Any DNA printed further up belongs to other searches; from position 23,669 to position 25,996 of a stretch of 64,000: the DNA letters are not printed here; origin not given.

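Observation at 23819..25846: A single 675-aa ORF fuses a GPP34/GOLPH3-like domain to a cytochrome P450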

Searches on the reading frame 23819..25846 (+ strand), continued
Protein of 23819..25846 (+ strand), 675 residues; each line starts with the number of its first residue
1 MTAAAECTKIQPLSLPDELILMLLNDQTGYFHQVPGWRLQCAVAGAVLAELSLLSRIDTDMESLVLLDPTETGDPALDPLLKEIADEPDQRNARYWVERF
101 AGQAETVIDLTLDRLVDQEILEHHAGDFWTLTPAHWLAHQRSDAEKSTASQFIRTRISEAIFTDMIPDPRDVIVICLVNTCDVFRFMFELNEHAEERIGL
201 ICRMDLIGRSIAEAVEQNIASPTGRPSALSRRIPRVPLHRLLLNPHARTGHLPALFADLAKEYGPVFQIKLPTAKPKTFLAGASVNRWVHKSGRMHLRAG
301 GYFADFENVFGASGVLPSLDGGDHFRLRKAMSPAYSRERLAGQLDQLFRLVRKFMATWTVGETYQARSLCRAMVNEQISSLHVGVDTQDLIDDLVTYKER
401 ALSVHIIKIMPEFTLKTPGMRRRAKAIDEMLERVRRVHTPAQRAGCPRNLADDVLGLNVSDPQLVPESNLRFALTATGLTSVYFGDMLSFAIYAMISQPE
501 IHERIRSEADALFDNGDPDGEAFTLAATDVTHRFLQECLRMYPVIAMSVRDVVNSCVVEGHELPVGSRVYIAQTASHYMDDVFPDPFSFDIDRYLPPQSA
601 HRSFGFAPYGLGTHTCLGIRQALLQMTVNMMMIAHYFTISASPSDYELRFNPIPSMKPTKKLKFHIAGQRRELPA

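Call 69: find_encoding_contigs(protein=P0071, flank=10000, max_places=2)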
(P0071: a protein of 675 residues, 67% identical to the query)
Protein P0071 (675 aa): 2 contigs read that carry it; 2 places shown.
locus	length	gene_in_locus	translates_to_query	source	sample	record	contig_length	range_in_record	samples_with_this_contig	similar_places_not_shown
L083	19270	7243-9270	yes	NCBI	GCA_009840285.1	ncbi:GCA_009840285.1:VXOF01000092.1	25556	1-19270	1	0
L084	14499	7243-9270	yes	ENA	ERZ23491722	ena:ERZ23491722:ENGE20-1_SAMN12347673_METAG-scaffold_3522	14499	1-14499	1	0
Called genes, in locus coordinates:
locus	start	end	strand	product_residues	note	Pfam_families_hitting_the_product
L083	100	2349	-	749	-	PF00330:Aconitase, PF00694:Aconitase_C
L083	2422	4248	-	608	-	PF02629:CoA_binding (weak), PF00549:Ligase_CoA, PF00285:Citrate_synt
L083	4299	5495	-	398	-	PF08442:ATP-grasp_2, PF13549:ATP-grasp_5 (faint), PF24948:Citrate_synth_N, PF16114:Citrate_bind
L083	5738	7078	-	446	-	PF14341:PilX_N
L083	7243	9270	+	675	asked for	PF05719:GPP34, PF00067:p450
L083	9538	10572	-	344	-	PF02353:CMAS, PF01209:Ubie_methyltran (weak), PF13489:Methyltransf_23, PF13847:Methyltransf_31, PF08241:Methyltransf_11, PF08242:Methyltransf_12, PF13649:Methyltransf_25, PF08498:Sterol_MT_C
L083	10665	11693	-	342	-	PF00355:Rieske, PF19298:KshA_C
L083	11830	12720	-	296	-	PF13505:OMP_b-brl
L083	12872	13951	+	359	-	PF02353:CMAS, PF01209:Ubie_methyltran, PF13489:Methyltransf_23, PF13847:Methyltransf_31, PF08241:Methyltransf_11, PF08242:Methyltransf_12, PF13649:Methyltransf_25, PF08498:Sterol_MT_C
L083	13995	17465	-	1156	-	PF01266:DAO (weak), PF01494:FAD_binding_3, PF03486:HI0933_like (faint), PF07992:Pyr_redox_2 (faint), PF12831:FAD_oxidored (weak), PF08491:SE, PF13249:SQHop_cyclase_N, PF13243:SQHop_cyclase_C, +1 more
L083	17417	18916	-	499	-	PF00067:p450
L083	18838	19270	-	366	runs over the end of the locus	PF01222:ERG4_ERG24, PF06966:DUF1295 (weak)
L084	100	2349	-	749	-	PF00330:Aconitase, PF00694:Aconitase_C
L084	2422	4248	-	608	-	PF02629:CoA_binding (weak), PF00549:Ligase_CoA, PF00285:Citrate_synt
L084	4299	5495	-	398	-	PF08442:ATP-grasp_2, PF13549:ATP-grasp_5 (faint), PF24948:Citrate_synth_N, PF16114:Citrate_bind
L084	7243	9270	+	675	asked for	PF05719:GPP34, PF00067:p450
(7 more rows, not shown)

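Call 70: find_encoding_contigs(protein=P0048, flank=10000, max_places=2)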
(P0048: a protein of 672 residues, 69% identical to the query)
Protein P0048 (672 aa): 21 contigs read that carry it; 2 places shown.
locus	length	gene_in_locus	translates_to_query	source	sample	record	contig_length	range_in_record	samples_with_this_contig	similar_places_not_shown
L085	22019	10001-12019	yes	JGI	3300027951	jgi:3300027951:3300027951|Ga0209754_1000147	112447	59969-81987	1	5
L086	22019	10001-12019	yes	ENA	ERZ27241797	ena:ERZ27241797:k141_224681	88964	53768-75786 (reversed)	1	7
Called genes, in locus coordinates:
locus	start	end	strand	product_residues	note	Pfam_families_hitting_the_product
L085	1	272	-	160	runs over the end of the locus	PF01978:TrmB, PF01047:MarR, PF12802:MarR_2, PF13463:HTH_27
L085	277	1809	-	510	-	PF00884:Sulfatase, PF01663:Phosphodiest (faint), PF16347:SGSH_C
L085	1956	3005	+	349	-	-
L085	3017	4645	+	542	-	PF02776:TPP_enzyme_N, PF00205:TPP_enzyme_M, PF02775:TPP_enzyme_C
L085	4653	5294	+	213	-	PF11249:DUF3047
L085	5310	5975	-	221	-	PF02798:GST_N, PF13417:GST_N_3, PF13409:GST_N_2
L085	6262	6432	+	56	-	-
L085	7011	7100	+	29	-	-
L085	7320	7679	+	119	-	-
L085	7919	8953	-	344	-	PF02353:CMAS, PF13489:Methyltransf_23, PF01209:Ubie_methyltran, PF13847:Methyltransf_31, PF08241:Methyltransf_11, PF08242:Methyltransf_12, PF13649:Methyltransf_25, PF08498:Sterol_MT_C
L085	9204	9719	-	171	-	-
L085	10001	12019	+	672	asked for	PF05719:GPP34, PF00067:p450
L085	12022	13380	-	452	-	PF01266:DAO (faint), PF01593:Amino_oxidase, PF13450:NAD_binding_8, PF13454:NAD_binding_9 (faint)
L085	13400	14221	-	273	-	PF07044:DUF1329 (weak), PF17131:TP_0789-like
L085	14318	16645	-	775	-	PF03176:MMPL, PF12349:Sterol-sensing (faint), PF03176:MMPL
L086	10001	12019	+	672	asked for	PF05719:GPP34, PF00067:p450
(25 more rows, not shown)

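Call 81: search_solved_structures(query=L016:12006-13400:+, max_evalue=0.01)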
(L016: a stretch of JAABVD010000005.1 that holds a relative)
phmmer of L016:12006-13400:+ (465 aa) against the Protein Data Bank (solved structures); distinct sequences matched with E-value up to 0.01: 47.
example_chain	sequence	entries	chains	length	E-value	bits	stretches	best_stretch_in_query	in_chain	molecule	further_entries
6f7l_A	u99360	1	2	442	3.9e-28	101.5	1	14-444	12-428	Amine oxidase LkcE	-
6f32_A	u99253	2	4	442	5.2e-28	101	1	14-444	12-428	Amine oxidase LkcE | LkcE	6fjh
6f7v_A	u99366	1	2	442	5.2e-28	101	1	14-444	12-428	LkcE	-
2b9w_A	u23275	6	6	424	1.8e-11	46.5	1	14-423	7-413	putative aminooxidase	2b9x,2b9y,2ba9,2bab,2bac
8i6i_A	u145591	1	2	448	3.1e-05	26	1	16-291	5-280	Amine oxidase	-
8t8a_A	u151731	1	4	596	3.5e-05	25.8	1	10-60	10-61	Amine oxidoreductase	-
8jt7_A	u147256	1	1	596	3.5e-05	25.8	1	10-60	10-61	Amine oxidoreductase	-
7rt0_A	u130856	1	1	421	5.2e-05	25.2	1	15-120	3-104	4-methylaminobutanoate oxidase (methylamine-forming)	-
2yg6_A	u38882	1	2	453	5.6e-05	25.1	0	11-57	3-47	PUTRESCINE OXIDASE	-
9rum_A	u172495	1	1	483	7.1e-05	24.8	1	9-96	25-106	Tetrapodal ancestor of L-amino acid oxidase: Q225A mutant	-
9rvj_A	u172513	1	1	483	7.2e-05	24.7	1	9-96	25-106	Tetrapodal ancestor of L-amino acid oxidase: Q225H - W377I double mutant with phenylalanin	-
9rvh_A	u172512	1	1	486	7.2e-05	24.7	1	9-96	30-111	Tetrapodal ancestor of L-amino acid oxidase: Q225A-Loop (P361-PREGA-L367) mutant with phen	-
9t73_B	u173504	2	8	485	7.3e-05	24.7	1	9-96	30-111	Tetrapodal ancestor of L-amino acid oxidases: I224A-Q225H-P361-PREGA-L367 bound to phenyla | Tetrapodal ancestor of L-amino acid oxidase: I224A-Q225H-P361-PREGA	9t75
9qs1_A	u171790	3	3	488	7.3e-05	24.7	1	9-96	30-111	Tetrapodal ancestor of L-amino acis oxidases | Tetrapodal ancestor of L-amino acid oxidases | Tetrapodal ancestor of L-amino acid oxidases co-crystallised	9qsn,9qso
9run_A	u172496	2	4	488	7.3e-05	24.7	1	9-96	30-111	Tetrapodal ancestor of L-amino acid oxidase: Q225H-W377I double mutant | Tetrapodal ancestor of L-amino acid oxidases: W377I mutant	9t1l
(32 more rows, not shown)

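Call 95: search_protein_representatives(protein=window:23819-25843:+)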
Query: 675 residues. Proteins with E-value up to 0.001 (for the whole library): 18104; up to 1e-10: 3948; up to 1e-30: 372. The best 150 are listed.
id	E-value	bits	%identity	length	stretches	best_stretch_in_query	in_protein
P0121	3.7e-252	855.0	55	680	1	10-675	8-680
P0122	4.7e-174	596.9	54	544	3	4-322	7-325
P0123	1.2e-167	575.7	60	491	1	61-500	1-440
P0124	1.9e-165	568.5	59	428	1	11-441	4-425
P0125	1.0e-153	529.7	39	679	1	12-674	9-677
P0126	9.6e-148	510.0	38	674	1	9-667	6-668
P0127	6.2e-143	494.1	38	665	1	16-675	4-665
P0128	7.3e-139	480.7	35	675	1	2-668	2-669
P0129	3.3e-131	455.3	47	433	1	280-673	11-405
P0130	2.6e-123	429.3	32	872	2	17-671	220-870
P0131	3.8e-120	418.8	34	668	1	14-672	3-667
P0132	5.9e-117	408.3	62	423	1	66-354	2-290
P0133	3.3e-115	402.5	63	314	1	61-343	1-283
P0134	1.8e-114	400.1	64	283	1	145-419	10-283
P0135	3.0e-114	399.3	50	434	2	368-627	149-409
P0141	1.0e-104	367.8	34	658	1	15-671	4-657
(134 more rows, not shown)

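Call 99: find_homologous_proteins(query=P0125, max_evalue=1e-20)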
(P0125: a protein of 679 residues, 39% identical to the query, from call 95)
Query P0125 (679 aa): 266 proteins with E <= 1e-20 among 8000 candidates; the best 120 are listed.
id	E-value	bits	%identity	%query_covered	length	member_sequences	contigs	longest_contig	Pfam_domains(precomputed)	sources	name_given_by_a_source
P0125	0.0e+0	1564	100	100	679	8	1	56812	PF05719.17,PF00067.28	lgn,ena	-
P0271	0.0e+0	1407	88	100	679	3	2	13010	PF05719.17,PF00067.28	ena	-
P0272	0.0e+0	1278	80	100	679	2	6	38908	PF05719.17,PF00067.28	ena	-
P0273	0.0e+0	1259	78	100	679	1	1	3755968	PF05719.17,PF00067.28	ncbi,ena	-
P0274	0.0e+0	1174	74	100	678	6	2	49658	PF05719.17,PF00067.28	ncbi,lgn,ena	-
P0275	0.0e+0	1054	66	98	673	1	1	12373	PF05719.17,PF00067.28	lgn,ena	-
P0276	0.0e+0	1042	66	100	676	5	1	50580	PF05719.17,PF00067.28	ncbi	-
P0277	0.0e+0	1038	63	100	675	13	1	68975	PF05719.17,PF00067.28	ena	-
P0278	0.0e+0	1033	65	100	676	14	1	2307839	PF05719.17,PF00067.28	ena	-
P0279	0.0e+0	1032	65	100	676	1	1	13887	PF05719.17,PF00067.28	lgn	-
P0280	0.0e+0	1028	64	100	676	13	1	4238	PF05719.17,PF00067.28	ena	-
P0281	0.0e+0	1021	64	100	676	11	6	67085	PF05719.17,PF00067.28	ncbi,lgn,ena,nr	ncbi:MAG: cytochrome P450 [Bacteroidetes bacterium]|nr:cytochrome P450 [Bacteroidota bacterium] MDE2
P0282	6.8e-295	998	62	100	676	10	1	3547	PF05719.17,PF00067.28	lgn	-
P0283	1.1e-275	934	59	99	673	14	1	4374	PF05719.17,PF00067.28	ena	-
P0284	1.2e-275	934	59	98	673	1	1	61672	PF05719.17,PF00067.28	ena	-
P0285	4.1e-275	932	59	98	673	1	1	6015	PF05719.17,PF00067.28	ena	-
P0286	6.0e-275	932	59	100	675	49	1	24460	PF05719.17,PF00067.28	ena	-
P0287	3.1e-274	929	59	98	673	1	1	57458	PF05719.17,PF00067.28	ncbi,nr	ncbi:MAG: cytochrome P450 [Bryobacterales bacterium]|nr:cytochrome P450 [Bryobacterales bacterium]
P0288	6.6e-274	928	58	100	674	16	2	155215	PF05719.17,PF00067.28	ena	-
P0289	8.4e-274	928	59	99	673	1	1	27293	PF05719.17,PF00067.28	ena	-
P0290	1.4e-273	927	59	98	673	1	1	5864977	PF05719.17,PF00067.28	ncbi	-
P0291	3.3e-273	926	59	100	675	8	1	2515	PF05719.17,PF00067.28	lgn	-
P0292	5.1e-273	925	59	98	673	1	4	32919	PF05719.17,PF00067.28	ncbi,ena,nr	ncbi:MAG: cytochrome P450 [Bryobacterales bacterium]|nr:cytochrome P450 [Bryobacterales bacterium] M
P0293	5.7e-273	925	58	99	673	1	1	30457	PF05719.17,PF00067.28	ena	-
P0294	7.4e-273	925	58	99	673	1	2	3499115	PF05719.17,PF00067.28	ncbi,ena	-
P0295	8.5e-273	925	58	100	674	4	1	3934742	PF05719.17,PF00067.28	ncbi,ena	-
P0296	8.8e-273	925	58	98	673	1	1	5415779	PF05719.17,PF00067.28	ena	-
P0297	9.8e-273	924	59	98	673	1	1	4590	PF05719.17,PF00067.28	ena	-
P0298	8.7e-272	921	58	100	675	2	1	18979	PF05719.17,PF00067.28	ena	-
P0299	6.6e-271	918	57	99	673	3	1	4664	PF05719.17,PF00067.28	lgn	-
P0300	9.3e-271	918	58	98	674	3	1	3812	PF05719.17,PF00067.28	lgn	-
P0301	1.3e-270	917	59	98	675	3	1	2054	PF05719.17,PF00067.28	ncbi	-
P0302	3.2e-270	916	57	100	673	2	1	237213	PF05719.17,PF00067.28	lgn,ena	-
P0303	6.8e-270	915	58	98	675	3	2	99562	PF05719.17,PF00067.28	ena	-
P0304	2.2e-269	913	57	99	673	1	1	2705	PF05719.17,PF00067.28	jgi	jgi:cytochrome P450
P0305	2.5e-269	913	58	100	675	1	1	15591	PF05719.17,PF00067.28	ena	-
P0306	2.6e-269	913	58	100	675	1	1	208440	PF05719.17,PF00067.28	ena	-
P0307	3.4e-269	913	58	100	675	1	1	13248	PF05719.17,PF00067.28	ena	-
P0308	4.7e-269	912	58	100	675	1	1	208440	PF05719.17,PF00067.28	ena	-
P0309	7.8e-269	911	58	98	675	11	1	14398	PF05719.17,PF00067.28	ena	-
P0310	8.4e-269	911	57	98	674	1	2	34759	PF05719.17,PF00067.28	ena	-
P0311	1.3e-268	911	58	100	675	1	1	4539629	PF05719.17,PF00067.28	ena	-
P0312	1.9e-268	910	58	99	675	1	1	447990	PF05719.17,PF00067.28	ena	-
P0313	2.1e-268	910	57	98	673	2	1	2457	PF05719.17,PF00067.28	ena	-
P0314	2.6e-268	910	58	100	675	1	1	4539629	PF05719.17,PF00067.28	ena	-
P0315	8.4e-268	908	57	99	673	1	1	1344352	PF05719.17,PF00067.28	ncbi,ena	-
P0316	1.3e-267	907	58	100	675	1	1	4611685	PF05719.17,PF00067.28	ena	-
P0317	1.3e-267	907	57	99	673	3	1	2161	PF05719.17,PF00067.28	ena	-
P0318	1.6e-267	907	57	98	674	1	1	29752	PF05719.17,PF00067.28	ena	-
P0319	1.9e-267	907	57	99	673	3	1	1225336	PF05719.17,PF00067.28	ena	-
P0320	2.5e-267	907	56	100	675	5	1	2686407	PF05719.17,PF00067.28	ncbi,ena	-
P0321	3.5e-267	906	57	98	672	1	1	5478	PF05719.17,PF00067.28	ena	-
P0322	8.4e-267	905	57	99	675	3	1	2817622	PF05719.17,PF00067.28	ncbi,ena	-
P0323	2.3e-266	903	57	98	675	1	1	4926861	PF05719.17,PF00067.28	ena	-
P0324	2.4e-266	903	56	99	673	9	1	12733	PF05719.17,PF00067.28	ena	-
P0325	3.5e-266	903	56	100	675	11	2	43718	PF05719.17,PF00067.28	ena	-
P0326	8.2e-266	902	57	100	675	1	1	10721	PF05719.17,PF00067.28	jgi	-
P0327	9.0e-266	901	57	96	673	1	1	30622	PF05719.17,PF00067.28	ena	-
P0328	2.4e-265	900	56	99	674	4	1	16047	PF05719.17,PF00067.28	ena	-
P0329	2.7e-265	900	57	99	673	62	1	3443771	PF05719.17,PF00067.28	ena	-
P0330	2.8e-265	900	57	100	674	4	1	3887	PF05719.17,PF00067.28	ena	-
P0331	3.0e-265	900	56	98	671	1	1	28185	PF05719.17,PF00067.28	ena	-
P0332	3.5e-265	899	56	100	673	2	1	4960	PF05719.17,PF00067.28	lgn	-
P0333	8.4e-265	898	56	100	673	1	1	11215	PF05719.17,PF00067.28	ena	-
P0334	1.2e-264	898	57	100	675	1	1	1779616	PF05719.17,PF00067.28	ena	-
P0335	3.0e-264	896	56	100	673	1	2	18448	PF05719.17,PF00067.28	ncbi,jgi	-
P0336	3.2e-264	896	57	99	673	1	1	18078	PF05719.17,PF00067.28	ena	-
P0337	3.8e-264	896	57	99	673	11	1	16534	PF05719.17,PF00067.28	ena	-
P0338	4.1e-264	896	56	100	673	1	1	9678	PF05719.17,PF00067.28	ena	-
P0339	5.0e-264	896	56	100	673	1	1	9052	PF05719.17,PF00067.28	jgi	-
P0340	6.5e-264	895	56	99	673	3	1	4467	PF05719.17,PF00067.28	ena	-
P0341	6.7e-264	895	57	98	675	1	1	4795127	PF05719.17,PF00067.28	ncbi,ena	-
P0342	6.8e-264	895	57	98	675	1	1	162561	PF05719.17,PF00067.28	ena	-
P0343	8.2e-264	895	55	100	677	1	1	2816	PF05719.17,PF00067.28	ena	-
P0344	1.2e-263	894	56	100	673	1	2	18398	PF05719.17,PF00067.28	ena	-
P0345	1.5e-263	894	56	100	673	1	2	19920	PF05719.17,PF00067.28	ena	-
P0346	1.5e-263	894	56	99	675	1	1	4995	PF05719.17,PF00067.28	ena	-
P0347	1.8e-263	894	56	100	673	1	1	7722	PF05719.17,PF00067.28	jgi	-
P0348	2.5e-263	893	57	99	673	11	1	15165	PF05719.17,PF00067.28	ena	-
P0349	2.9e-263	893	56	100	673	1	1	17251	PF05719.17,PF00067.28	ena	-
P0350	4.1e-263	893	56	100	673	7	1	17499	PF05719.17,PF00067.28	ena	-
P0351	4.5e-263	892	56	100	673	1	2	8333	PF05719.17,PF00067.28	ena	-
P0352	4.5e-263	892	56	100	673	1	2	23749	PF05719.17,PF00067.28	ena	-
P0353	5.0e-263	892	56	99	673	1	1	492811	PF05719.17,PF00067.28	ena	-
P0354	5.1e-263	892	56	98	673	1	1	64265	PF05719.17,PF00067.28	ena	-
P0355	8.9e-263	891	56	100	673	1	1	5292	PF05719.17,PF00067.28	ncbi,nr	ncbi:MAG: cytochrome P450 [Acidobacteria bacterium]|nr:cytochrome P450 [Acidobacteriota bacterium]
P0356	1.9e-262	890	55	100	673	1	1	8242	PF05719.17,PF00067.28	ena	-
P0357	2.1e-262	890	56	99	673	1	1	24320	PF05719.17,PF00067.28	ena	-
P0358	3.9e-262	889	56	99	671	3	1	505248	PF05719.17,PF00067.28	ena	-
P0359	4.3e-262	889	55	100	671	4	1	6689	PF05719.17,PF00067.28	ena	-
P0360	1.5e-261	887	57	98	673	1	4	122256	PF05719.17,PF00067.28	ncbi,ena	-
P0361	1.5e-261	887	56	99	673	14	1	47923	PF05719.17,PF00067.28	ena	-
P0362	1.9e-261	887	55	100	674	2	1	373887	PF05719.17,PF00067.28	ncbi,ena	-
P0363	2.7e-261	887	55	100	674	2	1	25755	PF05719.17,PF00067.28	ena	-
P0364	2.2e-260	884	56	99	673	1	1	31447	PF05719.17,PF00067.28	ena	-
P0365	3.9e-260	883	57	98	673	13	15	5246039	PF05719.17,PF00067.28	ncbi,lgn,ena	-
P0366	5.1e-260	882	56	99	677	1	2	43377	PF05719.17,PF00067.28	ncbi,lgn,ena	-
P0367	5.6e-260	882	56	99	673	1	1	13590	PF05719.17,PF00067.28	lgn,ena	-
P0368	7.4e-260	882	56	98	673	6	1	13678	PF05719.17,PF00067.28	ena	-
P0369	2.9e-259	880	55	96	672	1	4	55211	PF05719.17,PF00067.28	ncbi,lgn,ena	-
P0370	3.8e-259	879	57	99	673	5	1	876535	PF05719.17,PF00067.28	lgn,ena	-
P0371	7.7e-259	878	56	99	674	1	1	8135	PF05719.17,PF00067.28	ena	-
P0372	2.0e-258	877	55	100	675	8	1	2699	PF05719.17,PF00067.28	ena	-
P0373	4.3e-258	876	55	99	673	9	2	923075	PF05719.17,PF00067.28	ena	-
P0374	4.4e-258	876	56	99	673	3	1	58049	PF05719.17,PF00067.28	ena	-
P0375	6.0e-256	869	55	99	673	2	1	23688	PF05719.17,PF00067.28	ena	-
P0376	4.0e-255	866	56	99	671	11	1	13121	PF05719.17,PF00067.28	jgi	-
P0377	8.6e-255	865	55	99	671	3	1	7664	PF05719.17,PF00067.28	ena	-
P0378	2.0e-254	864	54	99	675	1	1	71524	PF05719.17,PF00067.28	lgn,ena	-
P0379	2.6e-254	864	55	100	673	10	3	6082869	PF05719.17,PF00067.28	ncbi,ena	-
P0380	3.4e-254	863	55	98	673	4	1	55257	PF05719.17,PF00067.28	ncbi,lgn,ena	-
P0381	3.7e-254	863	57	94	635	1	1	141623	PF05719.17,PF00067.28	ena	-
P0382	3.8e-254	863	55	100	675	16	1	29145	PF05719.17,PF00067.28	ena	-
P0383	1.5e-253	861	55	99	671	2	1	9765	PF05719.17,PF00067.28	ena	-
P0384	1.9e-253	861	54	99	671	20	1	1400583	PF05719.17,PF00067.28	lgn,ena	-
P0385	2.1e-253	861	55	96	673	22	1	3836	PF05719.17,PF00067.28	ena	-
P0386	2.2e-253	860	55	99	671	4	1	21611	PF05719.17,PF00067.28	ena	-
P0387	1.4e-252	858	54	99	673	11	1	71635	PF05719.17,PF00067.28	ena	-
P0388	4.6e-252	856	55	100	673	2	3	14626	PF05719.17,PF00067.28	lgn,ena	-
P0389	9.4e-252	855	54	99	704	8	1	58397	PF05719.17,PF00067.28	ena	-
